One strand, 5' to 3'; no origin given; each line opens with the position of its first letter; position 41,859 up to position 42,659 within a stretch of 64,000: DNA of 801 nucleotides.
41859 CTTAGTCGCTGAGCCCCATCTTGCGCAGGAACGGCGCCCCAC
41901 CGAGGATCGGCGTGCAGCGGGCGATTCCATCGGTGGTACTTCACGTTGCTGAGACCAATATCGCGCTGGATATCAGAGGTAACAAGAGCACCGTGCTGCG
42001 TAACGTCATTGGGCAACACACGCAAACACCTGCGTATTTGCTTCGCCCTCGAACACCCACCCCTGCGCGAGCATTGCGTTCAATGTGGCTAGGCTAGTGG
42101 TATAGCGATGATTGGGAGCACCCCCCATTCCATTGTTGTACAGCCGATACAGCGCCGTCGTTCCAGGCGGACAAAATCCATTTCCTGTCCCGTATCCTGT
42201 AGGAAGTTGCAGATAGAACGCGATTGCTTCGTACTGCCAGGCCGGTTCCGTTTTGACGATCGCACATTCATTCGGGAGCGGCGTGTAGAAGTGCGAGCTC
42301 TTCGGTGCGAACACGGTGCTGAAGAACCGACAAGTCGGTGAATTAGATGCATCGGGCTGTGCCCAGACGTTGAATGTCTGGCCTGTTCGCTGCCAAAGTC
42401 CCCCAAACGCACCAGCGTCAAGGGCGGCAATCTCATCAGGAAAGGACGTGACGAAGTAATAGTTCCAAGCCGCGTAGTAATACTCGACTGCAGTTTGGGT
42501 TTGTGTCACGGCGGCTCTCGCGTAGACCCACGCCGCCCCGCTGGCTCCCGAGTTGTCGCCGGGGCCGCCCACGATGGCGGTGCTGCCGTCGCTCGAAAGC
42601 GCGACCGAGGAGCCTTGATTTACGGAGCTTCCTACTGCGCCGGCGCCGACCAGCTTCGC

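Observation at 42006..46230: Three consecutive secreted proteins sharing a ~150-aa, 4-cysteine C-terminal module on different N-terminal scaffolds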

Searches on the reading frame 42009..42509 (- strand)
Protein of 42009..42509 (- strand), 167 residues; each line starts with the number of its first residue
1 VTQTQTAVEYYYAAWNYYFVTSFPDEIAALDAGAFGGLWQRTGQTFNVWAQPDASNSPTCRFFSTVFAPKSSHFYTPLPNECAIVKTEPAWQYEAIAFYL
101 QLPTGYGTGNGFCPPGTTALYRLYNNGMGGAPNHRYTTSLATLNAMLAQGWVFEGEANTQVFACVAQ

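Call 9: search_solved_structures(query=A1, max_evalue=10, show_alignments=3)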
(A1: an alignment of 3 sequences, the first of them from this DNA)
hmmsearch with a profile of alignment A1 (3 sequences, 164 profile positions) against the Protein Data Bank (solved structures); distinct sequences matched with E-value up to 10: 0.

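Call 14: find_homologous_proteins(query=A2, max_evalue=0.00001)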
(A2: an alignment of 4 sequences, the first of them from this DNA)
Query A2 (4 sequences) (166 aa, profile of the alignment): 3480 proteins with E <= 0.00001 among 5718 candidates; the best 120 are listed.
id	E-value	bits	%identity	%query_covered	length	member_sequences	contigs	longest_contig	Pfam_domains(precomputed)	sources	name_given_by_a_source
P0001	6.9e-74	266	54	95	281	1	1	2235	PF18885.7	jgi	jgi:hypothetical protein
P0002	1.0e-73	265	53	98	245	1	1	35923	PF18885.7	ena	-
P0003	2.5e-72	260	51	98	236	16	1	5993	PF18885.7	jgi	jgi:uncharacterized protein DUF5648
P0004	2.2e-70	254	51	98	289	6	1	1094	PF18885.7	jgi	jgi:hypothetical protein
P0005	9.9e-70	252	50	98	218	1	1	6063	PF18885.7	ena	-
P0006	1.0e-69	252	56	95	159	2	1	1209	PF18885.7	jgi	jgi:hypothetical protein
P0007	2.3e-69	251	48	98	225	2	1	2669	PF18885.7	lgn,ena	-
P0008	3.1e-69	250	52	97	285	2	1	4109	PF18885.7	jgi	jgi:hypothetical protein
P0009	6.0e-69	249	51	98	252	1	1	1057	PF18885.7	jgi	-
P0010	9.6e-69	249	51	95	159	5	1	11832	PF18885.7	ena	-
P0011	1.1e-68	249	49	98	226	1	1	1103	PF18885.7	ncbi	-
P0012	1.3e-68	248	52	95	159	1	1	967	PF18885.7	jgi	jgi:hypothetical protein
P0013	1.9e-68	248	51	98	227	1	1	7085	PF18885.7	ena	-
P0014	4.4e-68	247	73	98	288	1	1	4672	PF18885.7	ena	-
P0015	1.1e-67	245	52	95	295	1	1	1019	PF13418.13,PF18885.7,PF24981.2,PF01344.32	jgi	jgi:hypothetical protein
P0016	3.2e-67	244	71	97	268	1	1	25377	PF18885.7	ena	-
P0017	6.2e-67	243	71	99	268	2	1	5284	PF18885.7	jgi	jgi:hypothetical protein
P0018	8.4e-67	242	82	99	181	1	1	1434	PF18885.7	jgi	jgi:hypothetical protein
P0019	9.7e-67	242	49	98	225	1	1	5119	PF18885.7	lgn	-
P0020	1.0e-66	242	73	98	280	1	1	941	PF18885.7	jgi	jgi:hypothetical protein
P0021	7.0e-66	240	70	98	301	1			PF18885.7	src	-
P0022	1.2e-65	239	49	95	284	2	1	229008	PF18885.7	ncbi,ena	-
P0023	1.4e-65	239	71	97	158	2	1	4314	PF18885.7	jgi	-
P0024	1.9e-65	238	54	96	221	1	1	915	PF18885.7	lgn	-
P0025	3.1e-65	237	72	98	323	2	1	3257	PF18885.7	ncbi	-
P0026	3.7e-65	237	71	99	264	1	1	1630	PF18885.7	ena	-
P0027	6.9e-65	236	49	95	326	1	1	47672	PF07646.22,PF13418.13,PF18885.7,PF24681.2,PF13415.13,PF24981.2,PF01344.32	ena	-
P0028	8.0e-65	236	74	100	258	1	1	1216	PF18885.7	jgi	-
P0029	9.0e-65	236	69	98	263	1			PF18885.7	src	-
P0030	1.5e-64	235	48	95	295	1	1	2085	PF13418.13,PF18885.7,PF01344.32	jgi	jgi:hypothetical protein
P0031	1.7e-64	235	78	96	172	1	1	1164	PF18885.7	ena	-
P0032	1.9e-64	235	51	97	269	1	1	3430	PF18885.7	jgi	jgi:hypothetical protein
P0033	2.1e-64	235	53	95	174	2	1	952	PF18885.7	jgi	jgi:hypothetical protein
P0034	2.9e-64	234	67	98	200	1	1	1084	PF18885.7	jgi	jgi:hypothetical protein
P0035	3.2e-64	234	59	96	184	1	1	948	PF18885.7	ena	-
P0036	3.4e-64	234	65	98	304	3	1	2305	PF18885.7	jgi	jgi:hypothetical protein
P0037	3.7e-64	234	52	97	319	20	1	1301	PF18885.7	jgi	jgi:hypothetical protein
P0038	3.8e-64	234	70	99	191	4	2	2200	PF18885.7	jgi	jgi:hypothetical protein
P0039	4.8e-64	234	68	99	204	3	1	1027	PF18885.7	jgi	jgi:hypothetical protein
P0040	5.5e-64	233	73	97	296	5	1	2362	PF22494.4,PF10282.16,PF18885.7,PF21783.3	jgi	jgi:YVTN family beta-propeller protein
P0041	7.6e-64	233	67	98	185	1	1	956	PF18885.7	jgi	jgi:hypothetical protein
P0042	7.6e-64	233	71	96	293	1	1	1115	PF18885.7,PF18998.7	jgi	jgi:hypothetical protein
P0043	8.2e-64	233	70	97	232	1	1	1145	PF18885.7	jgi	jgi:Repeat of unknown function (DUF5648)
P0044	9.0e-64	233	67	99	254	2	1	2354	PF18885.7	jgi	jgi:hypothetical protein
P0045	1.1e-63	232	67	98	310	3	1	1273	PF18885.7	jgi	jgi:hypothetical protein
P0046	1.1e-63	232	48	98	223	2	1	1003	PF18885.7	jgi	jgi:hypothetical protein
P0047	1.1e-63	232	47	95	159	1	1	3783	PF18885.7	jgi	jgi:hypothetical protein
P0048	1.3e-63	232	49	99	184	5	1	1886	PF18885.7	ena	-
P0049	1.4e-63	232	63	99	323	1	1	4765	PF18885.7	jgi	jgi:hypothetical protein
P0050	1.8e-63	232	70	99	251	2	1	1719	PF18885.7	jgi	jgi:hypothetical protein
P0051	1.9e-63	232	63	97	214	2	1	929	PF18885.7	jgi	jgi:hypothetical protein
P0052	1.9e-63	232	49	98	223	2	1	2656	PF18885.7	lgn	-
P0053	2.1e-63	231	69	99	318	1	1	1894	PF18885.7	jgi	jgi:hypothetical protein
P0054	2.2e-63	231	74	94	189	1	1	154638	PF18885.7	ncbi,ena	-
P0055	2.4e-63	231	55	96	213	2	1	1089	PF18885.7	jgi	jgi:hypothetical protein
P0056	2.5e-63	231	72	98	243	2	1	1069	PF18885.7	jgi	jgi:YVTN family beta-propeller protein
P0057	2.5e-63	231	57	96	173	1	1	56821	PF18885.7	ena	-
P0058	2.7e-63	231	67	98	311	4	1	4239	PF18885.7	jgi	jgi:plastocyanin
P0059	3.1e-63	231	71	99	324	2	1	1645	PF18885.7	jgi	jgi:hypothetical protein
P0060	3.2e-63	231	72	99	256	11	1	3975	PF18885.7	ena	-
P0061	3.4e-63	231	57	95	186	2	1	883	PF18885.7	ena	-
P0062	3.5e-63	231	71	96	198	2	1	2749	PF18885.7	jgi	jgi:hypothetical protein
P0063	3.9e-63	231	67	99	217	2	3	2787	PF18885.7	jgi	jgi:hypothetical protein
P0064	4.6e-63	230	68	99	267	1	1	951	PF18885.7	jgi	jgi:hypothetical protein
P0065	4.8e-63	230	75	92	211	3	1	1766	PF18885.7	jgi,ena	-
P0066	5.0e-63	230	69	100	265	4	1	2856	PF18885.7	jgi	-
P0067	6.4e-63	230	60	99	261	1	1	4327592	PF18885.7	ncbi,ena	-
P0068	7.1e-63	230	71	98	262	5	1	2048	PF18885.7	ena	-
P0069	8.0e-63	230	69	99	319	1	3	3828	PF18885.7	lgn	-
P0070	8.3e-63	229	55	96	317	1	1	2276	PF18885.7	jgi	-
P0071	8.4e-63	229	69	98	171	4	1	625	PF18885.7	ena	-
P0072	9.2e-63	229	72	99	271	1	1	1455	PF18885.7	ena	-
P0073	9.9e-63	229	66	99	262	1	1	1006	PF18885.7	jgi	jgi:probable HAF family extracellular repeat protein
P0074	1.0e-62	229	72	99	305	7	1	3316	PF22494.4,PF10282.16,PF18885.7,PF01436.28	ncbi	-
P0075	1.1e-62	229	53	97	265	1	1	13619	PF18885.7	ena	-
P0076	1.2e-62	229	68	98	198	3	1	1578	PF18885.7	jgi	jgi:hypothetical protein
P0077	1.2e-62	229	65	93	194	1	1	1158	PF18885.7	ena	-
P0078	1.2e-62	229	54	95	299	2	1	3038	PF18885.7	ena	-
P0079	1.7e-62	228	70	97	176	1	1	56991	PF18885.7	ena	-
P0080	1.8e-62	228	59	99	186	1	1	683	PF18885.7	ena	-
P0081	1.8e-62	228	63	99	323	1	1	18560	PF18885.7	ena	-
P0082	2.1e-62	228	66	96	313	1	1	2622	PF18885.7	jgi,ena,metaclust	metaclust:\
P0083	2.4e-62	228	65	99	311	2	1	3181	PF18885.7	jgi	jgi:plastocyanin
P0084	2.8e-62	228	58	95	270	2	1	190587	PF18885.7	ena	-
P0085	3.4e-62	228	66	100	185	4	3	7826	PF18885.7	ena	-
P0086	3.8e-62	227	66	98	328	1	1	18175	PF18885.7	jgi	jgi:hypothetical protein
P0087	3.9e-62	227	72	99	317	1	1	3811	PF18885.7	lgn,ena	-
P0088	4.2e-62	227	71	96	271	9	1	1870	PF18885.7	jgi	jgi:cytochrome c553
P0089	4.7e-62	227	68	99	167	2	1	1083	PF18885.7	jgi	jgi:hypothetical protein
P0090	5.5e-62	227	49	98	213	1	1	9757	PF18885.7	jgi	jgi:hypothetical protein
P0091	8.5e-62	226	68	99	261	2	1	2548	PF18885.7,PF01436.28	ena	-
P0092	1.3e-61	226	67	95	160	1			PF18885.7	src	-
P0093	1.4e-61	225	67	99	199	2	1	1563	PF18885.7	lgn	-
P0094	1.5e-61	225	53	95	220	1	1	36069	PF18885.7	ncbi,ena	-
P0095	1.5e-61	225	69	98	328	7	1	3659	PF18885.7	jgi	jgi:hypothetical protein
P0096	1.5e-61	225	52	98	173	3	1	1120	PF18885.7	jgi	-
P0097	1.5e-61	225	51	95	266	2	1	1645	PF18885.7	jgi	jgi:hypothetical protein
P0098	1.6e-61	225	68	98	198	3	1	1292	PF18885.7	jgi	jgi:hypothetical protein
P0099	1.8e-61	225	49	97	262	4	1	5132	PF18885.7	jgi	-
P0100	1.8e-61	225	55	96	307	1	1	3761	PF18885.7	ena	-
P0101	2.1e-61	225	55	98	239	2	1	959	PF18885.7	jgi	jgi:hypothetical protein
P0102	2.3e-61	225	62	98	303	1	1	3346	PF18885.7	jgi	jgi:hypothetical protein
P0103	2.8e-61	225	67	98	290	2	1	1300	PF18885.7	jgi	jgi:hypothetical protein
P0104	3.2e-61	224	54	95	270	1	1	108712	PF18885.7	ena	-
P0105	3.2e-61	224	69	98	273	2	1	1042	PF18885.7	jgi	jgi:Repeat of unknown function (DUF5648)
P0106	3.2e-61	224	54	95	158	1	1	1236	PF18885.7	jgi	-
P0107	4.3e-61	224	49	97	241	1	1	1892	PF18885.7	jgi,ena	jgi:hypothetical protein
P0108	5.2e-61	224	55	95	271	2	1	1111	PF18885.7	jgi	jgi:hypothetical protein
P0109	5.3e-61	224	52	98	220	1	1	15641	PF18885.7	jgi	jgi:hypothetical protein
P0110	5.5e-61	224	53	97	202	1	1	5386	PF18885.7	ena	-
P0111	6.0e-61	223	68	97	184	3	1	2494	PF18885.7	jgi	jgi:hypothetical protein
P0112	6.1e-61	223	52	97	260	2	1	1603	PF18885.7,PF13442.12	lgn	-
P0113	7.0e-61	223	48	95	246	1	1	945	PF18885.7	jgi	jgi:hypothetical protein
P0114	8.3e-61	223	54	97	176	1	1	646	PF18885.7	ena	-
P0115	9.0e-61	223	51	97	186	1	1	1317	PF18885.7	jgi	-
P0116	9.8e-61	223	52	97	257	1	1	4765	PF18885.7,PF13442.12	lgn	-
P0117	1.1e-60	223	53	95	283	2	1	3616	PF18885.7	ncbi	ncbi:MAG: hypothetical protein ABIR52_02065, partial [Casimicrobiaceae bacterium]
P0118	1.1e-60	223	65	100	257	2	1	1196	PF18885.7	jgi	jgi:hypothetical protein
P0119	1.2e-60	222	55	97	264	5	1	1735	PF18885.7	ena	-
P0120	1.2e-60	222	55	96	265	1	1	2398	PF18885.7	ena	-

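Call 20: find_related_loci(query=A2, collection=genome_contigs, flank=10000)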
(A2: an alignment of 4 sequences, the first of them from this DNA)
Query A2 (166 aa) in genome_contigs; peptide patterns used: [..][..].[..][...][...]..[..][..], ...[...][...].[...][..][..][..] (x = any residue, [..] = any of these).
569 stretches matched a pattern; 185 encode a relative of the query (tblastn E <= 1e-3); the best 80 are kept; 80 distinct loci.
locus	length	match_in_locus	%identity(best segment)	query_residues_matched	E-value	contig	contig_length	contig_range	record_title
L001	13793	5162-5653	70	3-166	1e-79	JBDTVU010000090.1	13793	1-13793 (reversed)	MAG: Betaproteobacteria bacterium isolate cluster3_bin.75 NODE_18137_length_13793_cov_33.947882, whole genome shotgun se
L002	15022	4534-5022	74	2-166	9e-79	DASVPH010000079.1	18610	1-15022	MAG TPA_asm: Casimicrobiaceae bacterium isolate SMAG_U3174 k141_209826, whole genome shotgun sequence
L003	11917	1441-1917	71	2-164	7e-76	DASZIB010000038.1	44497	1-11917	MAG TPA_asm: Casimicrobiaceae bacterium isolate SMAG_U6591 k141_1099282, whole genome shotgun sequence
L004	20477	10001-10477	62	2-164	8e-68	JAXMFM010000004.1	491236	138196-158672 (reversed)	MAG: Burkholderiales bacterium isolate STL-PRO87 C3.168.fa-4, whole genome shotgun sequence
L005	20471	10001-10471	62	5-166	1e-60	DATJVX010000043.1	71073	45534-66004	MAG TPA_asm: Casimicrobiaceae bacterium isolate SMAG_U15084 k141_2918256, whole genome shotgun sequence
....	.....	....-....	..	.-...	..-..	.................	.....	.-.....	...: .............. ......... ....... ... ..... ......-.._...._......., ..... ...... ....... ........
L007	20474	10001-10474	58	2-164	8e-56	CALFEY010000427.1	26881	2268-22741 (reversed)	MAG TPA_asm: uncultured proteobacterium isolate SRR5576001_bin.29_CONCOCT_v1.1_MAG genome assembly, contig: ERZ795033.93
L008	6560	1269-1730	55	6-163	2e-54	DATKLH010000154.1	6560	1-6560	MAG TPA_asm: Casimicrobiaceae bacterium isolate SMAG_U14680 k141_2587344, whole genome shotgun sequence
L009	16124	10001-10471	53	2-163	4e-54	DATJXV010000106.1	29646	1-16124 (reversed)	MAG TPA_asm: Casimicrobiaceae bacterium isolate SMAG_U15135 k141_369227, whole genome shotgun sequence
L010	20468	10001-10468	55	3-163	1e-53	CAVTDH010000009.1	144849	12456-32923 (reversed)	MAG: uncultured beta proteobacterium isolate MFD00905.bin.1.253 genome assembly, contig: contig_40538, whole genome shot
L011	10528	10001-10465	53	4-163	2e-53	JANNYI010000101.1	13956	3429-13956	MAG: Betaproteobacteria bacterium isolate VAR_34_concoct_320_sub VAR_34_k141_359045, whole genome shotgun sequence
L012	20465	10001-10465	55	4-163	3e-53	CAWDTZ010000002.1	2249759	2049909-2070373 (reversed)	MAG: uncultured beta proteobacterium isolate MFD05442.bin.1.298 genome assembly, contig: contig_3341, whole genome shotg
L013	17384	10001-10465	57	1-164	6e-53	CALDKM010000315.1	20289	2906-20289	MAG TPA_asm: uncultured proteobacterium isolate SRR5576005_bin.170_CONCOCT_v1.1_MAG genome assembly, contig: ERZ795034.2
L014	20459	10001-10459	55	6-163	6e-52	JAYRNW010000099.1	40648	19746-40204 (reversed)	MAG: Casimicrobiaceae bacterium isolate XM2_XAASGE4bin.38 k141_359569, whole genome shotgun sequence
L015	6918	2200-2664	54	7-166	7e-52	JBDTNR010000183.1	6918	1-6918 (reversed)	MAG: Betaproteobacteria bacterium isolate cluster3_bin.155 NODE_56586_length_6918_cov_5.490893, whole genome shotgun seq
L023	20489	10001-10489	51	1-164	9e-50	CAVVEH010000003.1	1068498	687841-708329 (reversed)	MAG: uncultured beta proteobacterium isolate MFD02134.bin.2.139 genome assembly, contig: contig_15293, whole genome shot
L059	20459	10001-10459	49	7-163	2e-44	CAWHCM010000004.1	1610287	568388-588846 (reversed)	MAG: uncultured beta proteobacterium isolate MFD00822.bin.2.136 genome assembly, contig: contig_68866, whole genome shot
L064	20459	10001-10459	49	7-163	6e-44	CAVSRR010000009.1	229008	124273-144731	MAG: uncultured beta proteobacterium isolate MFD05521.bin.2.84 genome assembly, contig: contig_72820, whole genome shotg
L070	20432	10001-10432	53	6-154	2e-43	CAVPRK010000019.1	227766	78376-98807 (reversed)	MAG: uncultured beta proteobacterium isolate MFD00392.bin.2.12 genome assembly, contig: contig_55675, whole genome shotg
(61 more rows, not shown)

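Call 37: search_protein_representatives(alignment_id=A2)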
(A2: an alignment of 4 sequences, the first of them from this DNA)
Query: 4 sequences, 170 profile positions. Proteins with E-value up to 0.001 (for the whole library): 10144; up to 1e-10: 4590; up to 1e-30: 1836. The best 150 are listed.
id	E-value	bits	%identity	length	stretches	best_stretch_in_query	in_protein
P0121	7.1e-70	250.8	-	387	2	2-169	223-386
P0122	4.1e-69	248.4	-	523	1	3-169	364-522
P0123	1.9e-68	246.2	-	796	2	2-170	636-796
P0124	2.2e-68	245.9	-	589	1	3-169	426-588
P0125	1.2e-67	243.6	-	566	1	2-170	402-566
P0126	2.0e-67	242.9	-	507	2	5-168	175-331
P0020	3.2e-67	242.2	-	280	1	4-170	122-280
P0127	1.4e-65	236.8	-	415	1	3-170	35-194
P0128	3.4e-65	235.6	-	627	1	3-169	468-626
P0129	4.7e-65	235.1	-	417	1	4-170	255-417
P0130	1.2e-64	233.8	-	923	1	3-170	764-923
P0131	1.6e-64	233.4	-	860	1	2-169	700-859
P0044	2.9e-64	232.6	-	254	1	3-169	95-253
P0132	3.8e-64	232.2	-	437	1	6-169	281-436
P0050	5.8e-64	231.6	-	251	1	5-169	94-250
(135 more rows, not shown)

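Call 41: search_protein_families(library=pfam, alignment_id=A4, max_evalue=0.0001)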
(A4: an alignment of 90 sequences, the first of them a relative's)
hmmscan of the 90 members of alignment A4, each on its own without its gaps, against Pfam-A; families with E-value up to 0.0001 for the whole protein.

A. member 1, P0121 (387 aa): 10 families
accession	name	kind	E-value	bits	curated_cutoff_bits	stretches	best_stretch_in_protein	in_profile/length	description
PF13418.12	Kelch_4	-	5.6e-36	122.7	21.6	3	36-81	1-47/49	Galactose oxidase, central domain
PF01344.31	Kelch_1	-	1e-27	95.7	20.1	1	48-81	12-45/46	Kelch motif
PF13964.12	Kelch_6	-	1.6e-26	91.8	25.3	1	36-85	1-50/50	Kelch motif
PF13415.12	Kelch_3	-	1.6e-25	89.1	22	2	49-92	3-47/48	Galactose oxidase, central domain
PF07646.21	Kelch_2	-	1.6e-16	59.8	21.3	0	37-80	1-46/48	Kelch motif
PF24981.1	Beta-prop_ATRN-LZTR1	-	4.7e-16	59.3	50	1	61-157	178-279/289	Attractin/LZTR1 beta-propeller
PF24681.1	Kelch_KLHDC2_KLHL20_DRC7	-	9.1e-16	58.3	50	2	3-130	67-192/221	KLHDC2/KLHL20/DRC7 Kelch-repeats domain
PF18885.6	DUF5648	-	5.7e-14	52.9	25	1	259-377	30-130/134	Domain of unknown function (DUF5648)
PF25210.1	Kelch_FKB95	-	6e-11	42.9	70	0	162-226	55-119/268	FKB95, Kelch-repeats domain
PF24996.1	NANM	-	1.8e-05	24.2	45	0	120-163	291-333/350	N-acetylneuraminate epimerase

B. families by the number of members that match (of 90 scanned): 65 families (the first 25 are shown)
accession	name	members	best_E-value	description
PF18885.6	DUF5648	90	4.6e-33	Domain of unknown function (DUF5648)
PF22544.2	HYDIN_VesB_CFA65-like_Ig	10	4e-43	HYDIN/CFA65/VesB-like, Ig-like domain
PF15780.11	ASH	8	1.2e-59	Abnormal spindle-like microcephaly-assoc'd, ASPM-SPD-2-Hydin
PF22073.2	Cep192_D4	7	1.7e-43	Cep192 domain 4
PF15902.12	Sortilin-Vps10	7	4.4e-31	Sortilin, neurotensin receptor 3,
PF17164.10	DUF5122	7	1.2e-24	Domain of unknown function (DUF5122) beta-propeller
PF13415.12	Kelch_3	6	1.6e-55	Galactose oxidase, central domain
PF13418.12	Kelch_4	5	1.9e-85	Galactose oxidase, central domain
PF01344.31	Kelch_1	5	9.9e-74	Kelch motif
PF24681.1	Kelch_KLHDC2_KLHL20_DRC7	5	3.8e-65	KLHDC2/KLHL20/DRC7 Kelch-repeats domain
PF13964.12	Kelch_6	5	4.1e-61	Kelch motif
PF24981.1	Beta-prop_ATRN-LZTR1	5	5.2e-51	Attractin/LZTR1 beta-propeller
PF07646.21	Kelch_2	5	4.6e-43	Kelch motif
PF12371.14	TMEM131_like_N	5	1.9e-31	Transmembrane protein 131-like N-terminal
PF25210.1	Kelch_FKB95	5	3e-28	FKB95, Kelch-repeats domain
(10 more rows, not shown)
